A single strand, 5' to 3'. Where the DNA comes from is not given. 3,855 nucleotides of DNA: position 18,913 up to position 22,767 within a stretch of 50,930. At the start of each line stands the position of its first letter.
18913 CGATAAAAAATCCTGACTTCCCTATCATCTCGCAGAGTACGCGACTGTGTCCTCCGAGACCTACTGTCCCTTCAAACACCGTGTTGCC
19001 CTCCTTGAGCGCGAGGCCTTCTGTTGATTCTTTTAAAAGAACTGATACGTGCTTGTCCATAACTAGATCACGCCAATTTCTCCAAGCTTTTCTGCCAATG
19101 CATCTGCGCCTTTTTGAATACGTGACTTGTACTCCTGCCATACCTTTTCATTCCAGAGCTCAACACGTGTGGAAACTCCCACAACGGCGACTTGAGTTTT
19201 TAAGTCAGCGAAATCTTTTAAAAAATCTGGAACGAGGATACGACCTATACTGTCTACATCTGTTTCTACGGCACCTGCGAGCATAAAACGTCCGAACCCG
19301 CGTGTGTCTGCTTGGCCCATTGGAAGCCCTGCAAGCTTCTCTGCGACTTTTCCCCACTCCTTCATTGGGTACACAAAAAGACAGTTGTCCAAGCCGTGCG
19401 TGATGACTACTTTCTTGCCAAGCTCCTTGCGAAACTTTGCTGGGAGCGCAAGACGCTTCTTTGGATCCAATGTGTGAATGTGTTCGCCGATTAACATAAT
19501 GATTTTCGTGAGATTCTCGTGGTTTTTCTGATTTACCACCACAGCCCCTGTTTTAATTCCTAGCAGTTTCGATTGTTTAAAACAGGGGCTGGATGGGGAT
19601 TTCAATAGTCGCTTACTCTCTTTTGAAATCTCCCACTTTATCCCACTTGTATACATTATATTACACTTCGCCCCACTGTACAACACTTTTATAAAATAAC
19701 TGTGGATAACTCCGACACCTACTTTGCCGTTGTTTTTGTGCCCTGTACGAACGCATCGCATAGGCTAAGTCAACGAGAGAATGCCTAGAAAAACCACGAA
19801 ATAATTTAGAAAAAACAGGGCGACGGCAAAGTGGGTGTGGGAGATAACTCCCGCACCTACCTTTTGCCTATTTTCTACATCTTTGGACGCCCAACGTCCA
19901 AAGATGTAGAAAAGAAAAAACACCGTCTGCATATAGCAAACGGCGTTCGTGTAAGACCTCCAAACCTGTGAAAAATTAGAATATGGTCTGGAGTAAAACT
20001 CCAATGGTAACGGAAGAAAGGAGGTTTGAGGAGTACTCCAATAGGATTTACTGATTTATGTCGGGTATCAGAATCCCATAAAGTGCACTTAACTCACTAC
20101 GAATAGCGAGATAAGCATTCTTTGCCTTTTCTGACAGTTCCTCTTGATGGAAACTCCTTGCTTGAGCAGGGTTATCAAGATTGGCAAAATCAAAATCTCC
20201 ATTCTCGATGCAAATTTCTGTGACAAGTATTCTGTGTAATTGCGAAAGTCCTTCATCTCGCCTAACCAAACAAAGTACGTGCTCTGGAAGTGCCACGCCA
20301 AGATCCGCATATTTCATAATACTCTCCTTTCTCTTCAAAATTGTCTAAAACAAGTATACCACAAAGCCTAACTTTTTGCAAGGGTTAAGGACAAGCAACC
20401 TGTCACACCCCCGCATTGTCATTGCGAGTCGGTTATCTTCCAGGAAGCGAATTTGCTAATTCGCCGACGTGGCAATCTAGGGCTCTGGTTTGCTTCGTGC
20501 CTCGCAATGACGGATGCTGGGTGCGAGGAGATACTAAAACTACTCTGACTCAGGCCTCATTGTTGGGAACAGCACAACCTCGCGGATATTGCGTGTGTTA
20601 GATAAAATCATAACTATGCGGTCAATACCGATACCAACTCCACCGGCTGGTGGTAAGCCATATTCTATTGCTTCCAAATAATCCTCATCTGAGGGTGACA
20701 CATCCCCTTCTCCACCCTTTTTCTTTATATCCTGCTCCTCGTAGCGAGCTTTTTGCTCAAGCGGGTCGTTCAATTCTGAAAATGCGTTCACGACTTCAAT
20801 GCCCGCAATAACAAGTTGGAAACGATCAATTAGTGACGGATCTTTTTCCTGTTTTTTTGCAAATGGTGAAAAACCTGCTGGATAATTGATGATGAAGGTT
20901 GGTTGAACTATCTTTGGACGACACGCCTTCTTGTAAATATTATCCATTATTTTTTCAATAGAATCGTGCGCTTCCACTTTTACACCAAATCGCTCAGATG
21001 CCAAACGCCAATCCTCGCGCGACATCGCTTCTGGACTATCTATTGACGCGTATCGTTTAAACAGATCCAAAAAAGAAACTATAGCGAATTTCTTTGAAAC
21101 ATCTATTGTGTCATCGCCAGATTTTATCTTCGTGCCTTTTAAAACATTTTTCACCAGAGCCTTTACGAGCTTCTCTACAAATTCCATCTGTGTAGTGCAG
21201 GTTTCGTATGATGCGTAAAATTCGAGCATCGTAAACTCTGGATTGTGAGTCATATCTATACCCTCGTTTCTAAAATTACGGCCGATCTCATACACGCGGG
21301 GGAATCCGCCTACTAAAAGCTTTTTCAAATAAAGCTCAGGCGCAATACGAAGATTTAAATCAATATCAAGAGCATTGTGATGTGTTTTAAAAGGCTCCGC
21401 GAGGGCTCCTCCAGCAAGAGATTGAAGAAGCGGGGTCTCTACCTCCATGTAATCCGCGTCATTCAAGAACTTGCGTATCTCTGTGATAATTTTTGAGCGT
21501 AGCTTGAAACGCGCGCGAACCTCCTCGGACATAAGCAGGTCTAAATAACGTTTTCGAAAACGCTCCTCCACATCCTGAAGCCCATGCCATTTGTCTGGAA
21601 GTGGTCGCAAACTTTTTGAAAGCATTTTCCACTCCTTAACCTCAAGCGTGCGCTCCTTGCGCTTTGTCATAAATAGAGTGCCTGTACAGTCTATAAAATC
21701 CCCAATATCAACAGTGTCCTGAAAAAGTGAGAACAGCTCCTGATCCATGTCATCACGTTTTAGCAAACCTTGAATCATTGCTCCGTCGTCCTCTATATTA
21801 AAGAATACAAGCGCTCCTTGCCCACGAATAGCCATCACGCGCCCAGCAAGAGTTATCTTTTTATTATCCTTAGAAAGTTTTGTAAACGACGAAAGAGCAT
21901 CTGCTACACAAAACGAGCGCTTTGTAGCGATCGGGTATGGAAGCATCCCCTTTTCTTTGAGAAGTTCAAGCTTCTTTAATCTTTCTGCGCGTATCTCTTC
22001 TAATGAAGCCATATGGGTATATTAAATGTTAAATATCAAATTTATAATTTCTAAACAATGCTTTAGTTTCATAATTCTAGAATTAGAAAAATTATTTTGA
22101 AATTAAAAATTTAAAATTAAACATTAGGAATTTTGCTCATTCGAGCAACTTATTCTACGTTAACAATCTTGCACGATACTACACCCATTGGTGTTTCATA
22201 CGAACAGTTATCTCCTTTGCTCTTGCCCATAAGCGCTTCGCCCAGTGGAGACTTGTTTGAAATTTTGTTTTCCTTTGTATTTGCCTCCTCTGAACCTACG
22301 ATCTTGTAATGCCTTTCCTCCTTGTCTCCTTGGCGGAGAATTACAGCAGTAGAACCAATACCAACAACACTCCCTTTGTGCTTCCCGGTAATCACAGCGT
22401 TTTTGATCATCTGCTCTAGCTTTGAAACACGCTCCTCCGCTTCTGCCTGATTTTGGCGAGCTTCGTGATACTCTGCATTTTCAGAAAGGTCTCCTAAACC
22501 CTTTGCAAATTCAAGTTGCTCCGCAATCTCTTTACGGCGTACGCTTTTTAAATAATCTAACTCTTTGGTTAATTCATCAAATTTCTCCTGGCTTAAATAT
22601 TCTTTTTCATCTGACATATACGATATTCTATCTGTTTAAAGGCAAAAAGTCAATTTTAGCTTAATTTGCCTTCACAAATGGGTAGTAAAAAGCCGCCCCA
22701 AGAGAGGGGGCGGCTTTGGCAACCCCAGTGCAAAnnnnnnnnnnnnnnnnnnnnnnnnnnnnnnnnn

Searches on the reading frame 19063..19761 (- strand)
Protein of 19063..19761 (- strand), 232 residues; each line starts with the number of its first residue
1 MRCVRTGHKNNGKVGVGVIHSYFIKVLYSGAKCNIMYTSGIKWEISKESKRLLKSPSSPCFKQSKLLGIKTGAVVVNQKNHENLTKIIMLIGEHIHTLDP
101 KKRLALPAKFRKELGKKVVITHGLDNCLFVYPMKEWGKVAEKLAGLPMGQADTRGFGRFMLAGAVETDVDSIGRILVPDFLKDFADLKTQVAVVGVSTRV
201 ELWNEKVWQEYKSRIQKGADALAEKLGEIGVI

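Call 62: search_protein_families(library=pfam, proteins=[window:19063-19761:-], max_evalue=0.00001)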
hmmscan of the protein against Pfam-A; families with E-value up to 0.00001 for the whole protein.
window:19063-19761:- (232 aa): 1 family
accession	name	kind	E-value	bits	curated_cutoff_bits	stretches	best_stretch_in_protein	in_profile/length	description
PF02381.23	MraZ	-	6.4e-31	106.6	23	2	89-158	1-71/72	MraZ protein, putative antitoxin-like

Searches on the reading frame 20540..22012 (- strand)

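Call 62: search_protein_families(library=pfam, proteins=[window:20540-22012:-], max_evalue=0.00001)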
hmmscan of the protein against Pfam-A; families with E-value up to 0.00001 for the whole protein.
window:20540-22012:- (490 aa): 3 families
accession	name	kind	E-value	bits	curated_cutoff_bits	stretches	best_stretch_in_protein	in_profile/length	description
PF00152.25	tRNA-synt_2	-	2.1e-88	296.8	25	1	148-485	2-307/308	tRNA synthetases class II (D, K and N)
PF01336.31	tRNA_anti-codon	-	2.1e-11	44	27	1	53-131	1-75/75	OB-fold nucleic acid binding domain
PF01409.25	tRNA-synt_2d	-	2.7e-06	27.5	19.8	0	240-273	105-138/246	tRNA synthetases class II core domain (F)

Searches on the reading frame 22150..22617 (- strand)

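Call 62: search_protein_families(library=pfam, proteins=[window:22150-22617:-], max_evalue=0.00001)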
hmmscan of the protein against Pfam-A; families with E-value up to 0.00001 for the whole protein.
window:22150-22617:- (155 aa): 2 families
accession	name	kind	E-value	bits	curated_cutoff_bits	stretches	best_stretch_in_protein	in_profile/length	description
PF03449.20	GreA_GreB_N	-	6.8e-24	84.3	24.5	1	7-76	2-71/71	Transcription elongation factor, N-terminal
PF01272.25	GreA_GreB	-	1.6e-23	82.9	26.9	1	83-155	4-76/77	Transcription elongation factor, GreA/GreB, C-term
